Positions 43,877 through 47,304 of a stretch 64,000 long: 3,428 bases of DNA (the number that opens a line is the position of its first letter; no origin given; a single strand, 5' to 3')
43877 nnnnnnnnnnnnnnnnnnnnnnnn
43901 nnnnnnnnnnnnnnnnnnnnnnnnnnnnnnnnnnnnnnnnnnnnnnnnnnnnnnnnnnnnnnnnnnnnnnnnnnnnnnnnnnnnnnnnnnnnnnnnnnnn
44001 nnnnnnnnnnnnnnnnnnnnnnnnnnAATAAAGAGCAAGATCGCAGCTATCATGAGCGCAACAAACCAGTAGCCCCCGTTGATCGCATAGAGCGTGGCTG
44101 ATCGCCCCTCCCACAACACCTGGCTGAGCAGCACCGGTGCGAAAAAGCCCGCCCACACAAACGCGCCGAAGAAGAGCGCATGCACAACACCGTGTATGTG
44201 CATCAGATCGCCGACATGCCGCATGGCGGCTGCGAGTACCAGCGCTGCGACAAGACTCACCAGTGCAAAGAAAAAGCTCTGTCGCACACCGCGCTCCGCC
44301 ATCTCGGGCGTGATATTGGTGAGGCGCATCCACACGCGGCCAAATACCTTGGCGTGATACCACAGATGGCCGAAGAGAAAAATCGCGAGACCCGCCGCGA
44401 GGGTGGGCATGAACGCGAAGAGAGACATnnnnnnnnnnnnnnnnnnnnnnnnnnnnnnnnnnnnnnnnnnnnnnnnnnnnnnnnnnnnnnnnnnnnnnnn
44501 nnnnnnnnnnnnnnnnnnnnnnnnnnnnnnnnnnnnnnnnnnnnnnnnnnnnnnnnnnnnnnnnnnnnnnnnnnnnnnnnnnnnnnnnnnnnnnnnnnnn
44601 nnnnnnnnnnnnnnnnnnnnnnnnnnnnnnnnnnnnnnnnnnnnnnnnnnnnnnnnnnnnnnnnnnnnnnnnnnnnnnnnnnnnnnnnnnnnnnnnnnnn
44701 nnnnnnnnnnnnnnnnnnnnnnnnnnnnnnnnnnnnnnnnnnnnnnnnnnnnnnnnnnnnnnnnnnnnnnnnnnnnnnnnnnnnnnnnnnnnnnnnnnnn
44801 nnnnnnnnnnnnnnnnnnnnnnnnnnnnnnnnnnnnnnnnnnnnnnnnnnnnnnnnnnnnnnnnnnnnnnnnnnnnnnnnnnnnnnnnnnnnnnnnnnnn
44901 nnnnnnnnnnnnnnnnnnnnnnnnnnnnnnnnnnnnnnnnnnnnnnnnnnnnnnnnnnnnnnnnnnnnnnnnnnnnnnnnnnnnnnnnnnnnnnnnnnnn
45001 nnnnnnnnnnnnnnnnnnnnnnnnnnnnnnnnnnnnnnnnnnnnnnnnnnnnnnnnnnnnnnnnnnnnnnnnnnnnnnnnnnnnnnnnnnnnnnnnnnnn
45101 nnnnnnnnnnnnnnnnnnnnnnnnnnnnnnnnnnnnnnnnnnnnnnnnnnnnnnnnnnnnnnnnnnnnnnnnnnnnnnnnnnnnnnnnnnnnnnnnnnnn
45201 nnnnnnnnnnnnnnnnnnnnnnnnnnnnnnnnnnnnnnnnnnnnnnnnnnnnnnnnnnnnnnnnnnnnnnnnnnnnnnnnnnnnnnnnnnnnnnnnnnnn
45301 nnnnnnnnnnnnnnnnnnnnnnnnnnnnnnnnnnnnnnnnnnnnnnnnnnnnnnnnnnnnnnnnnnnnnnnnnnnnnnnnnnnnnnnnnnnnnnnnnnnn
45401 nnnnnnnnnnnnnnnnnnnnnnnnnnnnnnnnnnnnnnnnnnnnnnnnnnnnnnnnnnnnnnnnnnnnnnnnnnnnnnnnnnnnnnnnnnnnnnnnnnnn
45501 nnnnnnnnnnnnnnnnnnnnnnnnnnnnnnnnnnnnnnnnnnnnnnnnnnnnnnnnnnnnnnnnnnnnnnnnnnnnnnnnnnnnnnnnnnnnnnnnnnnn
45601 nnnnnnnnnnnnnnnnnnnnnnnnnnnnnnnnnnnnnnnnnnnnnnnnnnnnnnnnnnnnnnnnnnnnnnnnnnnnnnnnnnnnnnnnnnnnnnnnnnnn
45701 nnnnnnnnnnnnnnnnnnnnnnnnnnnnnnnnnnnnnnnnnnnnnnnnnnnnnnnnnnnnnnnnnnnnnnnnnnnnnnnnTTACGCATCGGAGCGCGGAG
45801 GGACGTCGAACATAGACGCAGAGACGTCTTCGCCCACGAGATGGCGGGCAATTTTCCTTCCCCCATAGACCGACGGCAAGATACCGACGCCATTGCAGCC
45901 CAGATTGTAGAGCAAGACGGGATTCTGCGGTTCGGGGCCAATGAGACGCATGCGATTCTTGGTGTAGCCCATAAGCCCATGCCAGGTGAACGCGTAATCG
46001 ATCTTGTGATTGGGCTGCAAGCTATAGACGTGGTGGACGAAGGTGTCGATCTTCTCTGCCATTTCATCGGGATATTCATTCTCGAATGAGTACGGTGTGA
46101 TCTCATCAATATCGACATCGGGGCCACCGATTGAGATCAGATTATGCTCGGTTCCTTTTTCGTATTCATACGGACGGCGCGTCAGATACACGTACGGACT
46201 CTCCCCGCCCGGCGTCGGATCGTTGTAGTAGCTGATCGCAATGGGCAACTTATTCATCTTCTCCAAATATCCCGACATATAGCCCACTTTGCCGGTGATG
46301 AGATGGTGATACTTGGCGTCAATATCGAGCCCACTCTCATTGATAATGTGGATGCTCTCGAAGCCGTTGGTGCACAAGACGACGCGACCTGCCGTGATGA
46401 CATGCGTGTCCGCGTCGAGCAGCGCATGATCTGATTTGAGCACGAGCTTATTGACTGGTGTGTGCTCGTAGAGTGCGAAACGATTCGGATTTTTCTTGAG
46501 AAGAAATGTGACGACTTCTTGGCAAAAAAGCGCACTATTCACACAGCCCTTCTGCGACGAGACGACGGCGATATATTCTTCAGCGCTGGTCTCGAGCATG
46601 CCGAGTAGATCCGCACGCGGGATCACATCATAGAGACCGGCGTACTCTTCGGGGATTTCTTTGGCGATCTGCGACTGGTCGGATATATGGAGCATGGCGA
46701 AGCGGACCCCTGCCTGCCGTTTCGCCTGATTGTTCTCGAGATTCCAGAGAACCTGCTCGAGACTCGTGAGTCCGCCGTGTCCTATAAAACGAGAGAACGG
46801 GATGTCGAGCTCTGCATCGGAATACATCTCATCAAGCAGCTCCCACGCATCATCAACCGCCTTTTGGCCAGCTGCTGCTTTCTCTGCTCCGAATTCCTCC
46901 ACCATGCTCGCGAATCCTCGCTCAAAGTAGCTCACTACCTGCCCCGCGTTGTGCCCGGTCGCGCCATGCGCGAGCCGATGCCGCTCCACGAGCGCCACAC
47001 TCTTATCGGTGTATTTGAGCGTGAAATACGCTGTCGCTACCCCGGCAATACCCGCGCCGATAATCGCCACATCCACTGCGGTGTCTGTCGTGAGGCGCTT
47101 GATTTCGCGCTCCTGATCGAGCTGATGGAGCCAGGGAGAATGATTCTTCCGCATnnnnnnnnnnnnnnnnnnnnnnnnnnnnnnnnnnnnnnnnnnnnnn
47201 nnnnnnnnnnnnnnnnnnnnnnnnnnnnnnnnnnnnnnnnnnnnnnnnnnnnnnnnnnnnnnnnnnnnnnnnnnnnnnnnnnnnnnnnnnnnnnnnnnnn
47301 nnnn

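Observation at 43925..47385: Family of composite palindromic repeat elements with compensatory substitutions, flanking a 3-gene islet in inverted orientation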

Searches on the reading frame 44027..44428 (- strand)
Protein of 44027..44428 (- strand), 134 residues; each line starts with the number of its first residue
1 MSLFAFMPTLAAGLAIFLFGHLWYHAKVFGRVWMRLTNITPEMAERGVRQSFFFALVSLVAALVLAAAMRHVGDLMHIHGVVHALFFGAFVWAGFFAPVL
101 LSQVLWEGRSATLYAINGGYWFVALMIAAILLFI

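Call 19: search_protein_families(library=pfam, proteins=[window:44027-44428:-])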
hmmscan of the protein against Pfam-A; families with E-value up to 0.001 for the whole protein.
window:44027-44428:- (134 aa): 1 family
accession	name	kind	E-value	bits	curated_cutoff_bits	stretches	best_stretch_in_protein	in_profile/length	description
PF08570.15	DUF1761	-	1.7e-24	86.9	31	1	9-132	3-122/123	Protein of unknown function (DUF1761)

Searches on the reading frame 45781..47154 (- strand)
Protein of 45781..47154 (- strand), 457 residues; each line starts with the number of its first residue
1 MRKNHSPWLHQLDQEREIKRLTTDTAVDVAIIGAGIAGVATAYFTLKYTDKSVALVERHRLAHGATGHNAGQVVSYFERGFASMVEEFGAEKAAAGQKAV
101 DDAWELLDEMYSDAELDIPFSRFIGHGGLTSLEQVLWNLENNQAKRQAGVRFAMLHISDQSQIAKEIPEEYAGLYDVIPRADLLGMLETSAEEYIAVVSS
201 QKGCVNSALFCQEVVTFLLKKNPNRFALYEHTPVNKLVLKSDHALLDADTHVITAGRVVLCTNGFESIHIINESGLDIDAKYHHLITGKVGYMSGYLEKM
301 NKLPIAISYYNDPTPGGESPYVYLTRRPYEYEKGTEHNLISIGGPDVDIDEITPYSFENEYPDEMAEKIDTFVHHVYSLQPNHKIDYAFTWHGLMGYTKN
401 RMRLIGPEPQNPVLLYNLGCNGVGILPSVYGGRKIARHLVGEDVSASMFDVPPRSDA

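Call 19: search_protein_families(library=pfam, proteins=[window:45784-47154:-])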
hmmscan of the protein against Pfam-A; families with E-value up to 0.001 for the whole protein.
window:45784-47154:- (457 aa): 4 families
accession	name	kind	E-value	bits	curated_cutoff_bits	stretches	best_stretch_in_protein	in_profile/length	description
PF01266.30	DAO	-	5e-29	102.4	27.9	1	28-436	1-351/353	FAD dependent oxidoreductase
PF01946.23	Thi4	-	0.00014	21.6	26.2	1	16-109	7-102/235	Thi4 family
PF13450.12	NAD_binding_8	-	0.00022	21.9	21.9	1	31-61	1-30/68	NAD(P)-binding Rossmann-like domain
PF07992.20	Pyr_redox_2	-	0.00054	19.9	26.1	0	28-76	2-44/291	Pyridine nucleotide-disulphide oxidoreductase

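Call 25: find_encoding_contigs(protein=window:45781-47154:-, flank=10000, max_places=10)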
Protein window:45781-47154:- (457 aa): no gene with exactly this product is on record in the collection.

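Call 26: find_homologous_proteins(query=window:45784-47154:-, max_evalue=1e-20)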
Query window:45784-47154:- (457 aa): 2837 proteins with E <= 1e-20 among 8000 candidates; the best 120 are listed.
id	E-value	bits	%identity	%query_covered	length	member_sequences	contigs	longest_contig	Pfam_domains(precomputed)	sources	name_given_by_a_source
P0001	0.0e+0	1054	100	100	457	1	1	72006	PF01266.31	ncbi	-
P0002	4.3e-277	937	87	100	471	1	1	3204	PF01266.31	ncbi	-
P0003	1.0e-262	890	82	100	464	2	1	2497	PF01266.31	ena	-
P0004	2.2e-258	875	84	96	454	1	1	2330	PF01266.31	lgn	-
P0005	5.5e-258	874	85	96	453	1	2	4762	PF01266.31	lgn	-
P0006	2.5e-246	836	78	99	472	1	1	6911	PF01946.24,PF01266.31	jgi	jgi:glycine/D-amino acid oxidase-like deaminating enzyme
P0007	5.7e-240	815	75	99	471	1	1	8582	PF01266.31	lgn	-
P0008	4.0e-239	812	75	99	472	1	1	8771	PF01266.31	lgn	-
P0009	5.4e-239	811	74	99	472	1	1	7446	PF01266.31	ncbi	-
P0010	1.7e-235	800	74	99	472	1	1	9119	PF01266.31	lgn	-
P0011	1.6e-234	797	74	99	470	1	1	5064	PF01266.31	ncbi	-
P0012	1.6e-232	790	74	99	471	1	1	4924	PF01266.31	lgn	-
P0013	2.0e-230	783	74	99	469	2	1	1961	PF01266.31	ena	-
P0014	1.0e-225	768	71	99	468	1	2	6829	PF01266.31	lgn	-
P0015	1.3e-221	754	70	99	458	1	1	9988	PF01266.31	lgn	-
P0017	3.0e-220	750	70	100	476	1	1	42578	PF01266.31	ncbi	-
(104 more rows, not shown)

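Call 27: find_encoding_contigs(protein=P0001, flank=10000, max_places=3)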
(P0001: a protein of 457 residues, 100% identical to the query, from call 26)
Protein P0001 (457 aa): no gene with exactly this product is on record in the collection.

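Call 28: find_encoding_contigs(protein=P0002, flank=10000, max_places=3)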
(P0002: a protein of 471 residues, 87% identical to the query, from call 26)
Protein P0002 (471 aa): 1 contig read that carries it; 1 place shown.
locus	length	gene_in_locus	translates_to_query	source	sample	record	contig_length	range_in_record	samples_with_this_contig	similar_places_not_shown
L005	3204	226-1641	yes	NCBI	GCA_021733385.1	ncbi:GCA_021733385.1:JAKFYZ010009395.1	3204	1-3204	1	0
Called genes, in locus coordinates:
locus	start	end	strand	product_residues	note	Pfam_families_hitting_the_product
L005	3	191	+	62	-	?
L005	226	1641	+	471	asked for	PF01266:DAO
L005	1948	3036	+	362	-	-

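Call 29: find_encoding_contigs(protein=P0006, flank=10000, max_places=3)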
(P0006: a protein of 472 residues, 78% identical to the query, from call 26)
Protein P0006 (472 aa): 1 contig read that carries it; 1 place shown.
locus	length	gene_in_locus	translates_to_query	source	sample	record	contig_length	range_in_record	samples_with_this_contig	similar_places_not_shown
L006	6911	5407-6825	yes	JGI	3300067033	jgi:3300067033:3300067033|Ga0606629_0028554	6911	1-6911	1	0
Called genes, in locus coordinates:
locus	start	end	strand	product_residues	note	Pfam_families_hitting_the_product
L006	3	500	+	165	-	?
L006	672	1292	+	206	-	-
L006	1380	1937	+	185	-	PF04011:LemA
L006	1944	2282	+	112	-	-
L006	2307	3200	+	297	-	PF01435:Peptidase_M48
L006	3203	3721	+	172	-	-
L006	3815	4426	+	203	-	-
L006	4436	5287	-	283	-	PF08239:SH3_3 (weak), PF03734:YkuD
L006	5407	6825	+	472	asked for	PF01946:Thi4 (weak), PF01266:DAO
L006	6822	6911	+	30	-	?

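Call 38: find_encoding_contigs(protein=P0005, flank=10000, max_places=3)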
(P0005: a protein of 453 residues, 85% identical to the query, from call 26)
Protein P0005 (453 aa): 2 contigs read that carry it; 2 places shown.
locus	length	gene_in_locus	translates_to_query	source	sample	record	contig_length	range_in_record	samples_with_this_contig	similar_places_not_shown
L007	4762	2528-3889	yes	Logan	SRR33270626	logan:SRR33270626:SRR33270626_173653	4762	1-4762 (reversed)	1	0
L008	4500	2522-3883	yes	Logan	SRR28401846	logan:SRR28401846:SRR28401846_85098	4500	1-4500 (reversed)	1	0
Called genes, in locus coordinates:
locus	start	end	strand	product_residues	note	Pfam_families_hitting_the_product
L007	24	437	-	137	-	PF01371:Trp_repressor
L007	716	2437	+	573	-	PF07679:I-set (faint), PF13895:Ig_2 (weak), PF13927:Ig_3 (weak), PF02156:Glyco_hydro_26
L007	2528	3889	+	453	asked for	PF01266:DAO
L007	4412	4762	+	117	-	?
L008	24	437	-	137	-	PF01371:Trp_repressor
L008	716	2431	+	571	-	PF07679:I-set (faint), PF13895:Ig_2 (weak), PF13927:Ig_3 (weak), PF02156:Glyco_hydro_26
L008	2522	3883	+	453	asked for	PF01266:DAO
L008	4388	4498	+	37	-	?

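Call 39: find_encoding_contigs(protein=P0010, flank=10000, max_places=3)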
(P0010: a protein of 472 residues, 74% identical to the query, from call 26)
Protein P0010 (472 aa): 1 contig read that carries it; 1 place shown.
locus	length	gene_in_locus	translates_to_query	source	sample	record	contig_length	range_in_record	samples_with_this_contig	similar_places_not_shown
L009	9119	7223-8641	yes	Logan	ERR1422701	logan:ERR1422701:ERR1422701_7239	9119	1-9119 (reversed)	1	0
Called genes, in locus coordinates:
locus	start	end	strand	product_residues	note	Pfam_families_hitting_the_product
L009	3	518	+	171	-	?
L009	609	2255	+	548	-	PF00118:Cpn60_TCP1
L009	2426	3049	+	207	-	PF04011:LemA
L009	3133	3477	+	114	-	-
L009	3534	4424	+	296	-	PF01435:Peptidase_M48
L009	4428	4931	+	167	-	-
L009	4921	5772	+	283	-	-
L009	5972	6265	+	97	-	PF11950:DUF3467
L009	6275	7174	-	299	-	PF08239:SH3_3, PF03734:YkuD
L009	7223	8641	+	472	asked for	PF01266:DAO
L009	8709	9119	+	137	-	?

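Call 40: find_encoding_contigs(protein=P0017, flank=10000, max_places=3)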
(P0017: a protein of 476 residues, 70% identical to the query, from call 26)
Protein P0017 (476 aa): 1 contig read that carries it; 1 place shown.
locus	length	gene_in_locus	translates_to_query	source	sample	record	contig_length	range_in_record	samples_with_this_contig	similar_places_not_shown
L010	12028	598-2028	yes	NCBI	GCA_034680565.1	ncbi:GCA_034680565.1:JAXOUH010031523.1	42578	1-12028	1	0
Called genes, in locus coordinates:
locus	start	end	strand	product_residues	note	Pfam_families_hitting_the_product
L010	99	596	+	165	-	PF18895:T4SS_pilin (weak)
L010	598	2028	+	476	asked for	PF01266:DAO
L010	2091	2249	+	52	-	PF00471:Ribosomal_L33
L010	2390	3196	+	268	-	PF05675:DUF817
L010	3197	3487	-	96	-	-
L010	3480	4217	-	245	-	PF20582:UPF0758_N, PF04002:RadC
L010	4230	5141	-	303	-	PF01745:IPT, PF01715:IPPT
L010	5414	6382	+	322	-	PF02195:ParB_N, PF17762:HTH_ParB, PF23552:ParB_C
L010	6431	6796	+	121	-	-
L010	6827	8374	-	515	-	PF13328:HD_4, PF01966:HD (weak), PF04607:RelA_SpoT, PF02824:TGS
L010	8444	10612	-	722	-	PF01751:Toprim, PF13662:Toprim_4 (faint), PF01131:Topoisom_bac, PF01396:Zn_ribbon_Top1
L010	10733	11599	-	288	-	PF02481:DNA_processg_A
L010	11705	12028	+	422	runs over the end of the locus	PF02403:Seryl_tRNA_N, PF03993:DUF349, PF00587:tRNA-synt_2b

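Call 52: list_cluster_members(proteins=[P0001, P0002, P0009, P0011])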
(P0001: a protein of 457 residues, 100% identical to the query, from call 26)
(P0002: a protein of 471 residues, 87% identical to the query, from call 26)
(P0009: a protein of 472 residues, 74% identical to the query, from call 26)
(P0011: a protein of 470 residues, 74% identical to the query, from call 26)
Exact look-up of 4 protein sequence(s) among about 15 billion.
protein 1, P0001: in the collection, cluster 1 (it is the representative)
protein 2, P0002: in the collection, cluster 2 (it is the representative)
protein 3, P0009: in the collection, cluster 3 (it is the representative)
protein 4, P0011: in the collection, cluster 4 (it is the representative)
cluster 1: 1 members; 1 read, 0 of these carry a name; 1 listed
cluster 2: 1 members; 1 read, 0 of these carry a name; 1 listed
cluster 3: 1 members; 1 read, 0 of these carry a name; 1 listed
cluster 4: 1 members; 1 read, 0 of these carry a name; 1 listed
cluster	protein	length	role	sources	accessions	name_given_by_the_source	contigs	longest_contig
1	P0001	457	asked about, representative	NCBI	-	-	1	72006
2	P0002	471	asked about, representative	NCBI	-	-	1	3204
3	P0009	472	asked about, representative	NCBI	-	-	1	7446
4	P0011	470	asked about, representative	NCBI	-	-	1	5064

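Call 58: find_encoding_contigs(protein=P0003, flank=10000, max_places=4)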
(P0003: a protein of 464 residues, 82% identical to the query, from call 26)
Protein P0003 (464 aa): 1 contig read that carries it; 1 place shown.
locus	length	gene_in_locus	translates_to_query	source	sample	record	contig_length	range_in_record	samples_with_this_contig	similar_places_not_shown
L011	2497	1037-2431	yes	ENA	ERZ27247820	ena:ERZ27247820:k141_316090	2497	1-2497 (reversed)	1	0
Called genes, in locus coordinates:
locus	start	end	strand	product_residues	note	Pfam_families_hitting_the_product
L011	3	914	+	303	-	?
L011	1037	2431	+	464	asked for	PF01266:DAO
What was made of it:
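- The FAD-ox neighbourhood differs among relatives (calls 28, 29, 38-40, 58).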

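Call 59: find_encoding_contigs(protein=P0004, flank=10000, max_places=4)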
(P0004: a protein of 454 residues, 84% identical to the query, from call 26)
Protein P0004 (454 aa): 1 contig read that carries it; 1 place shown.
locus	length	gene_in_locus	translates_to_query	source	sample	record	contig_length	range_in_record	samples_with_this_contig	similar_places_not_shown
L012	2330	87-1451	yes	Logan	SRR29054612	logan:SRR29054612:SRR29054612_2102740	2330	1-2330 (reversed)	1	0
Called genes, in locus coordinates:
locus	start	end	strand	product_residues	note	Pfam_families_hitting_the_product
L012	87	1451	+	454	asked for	PF01266:DAO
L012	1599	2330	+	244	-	?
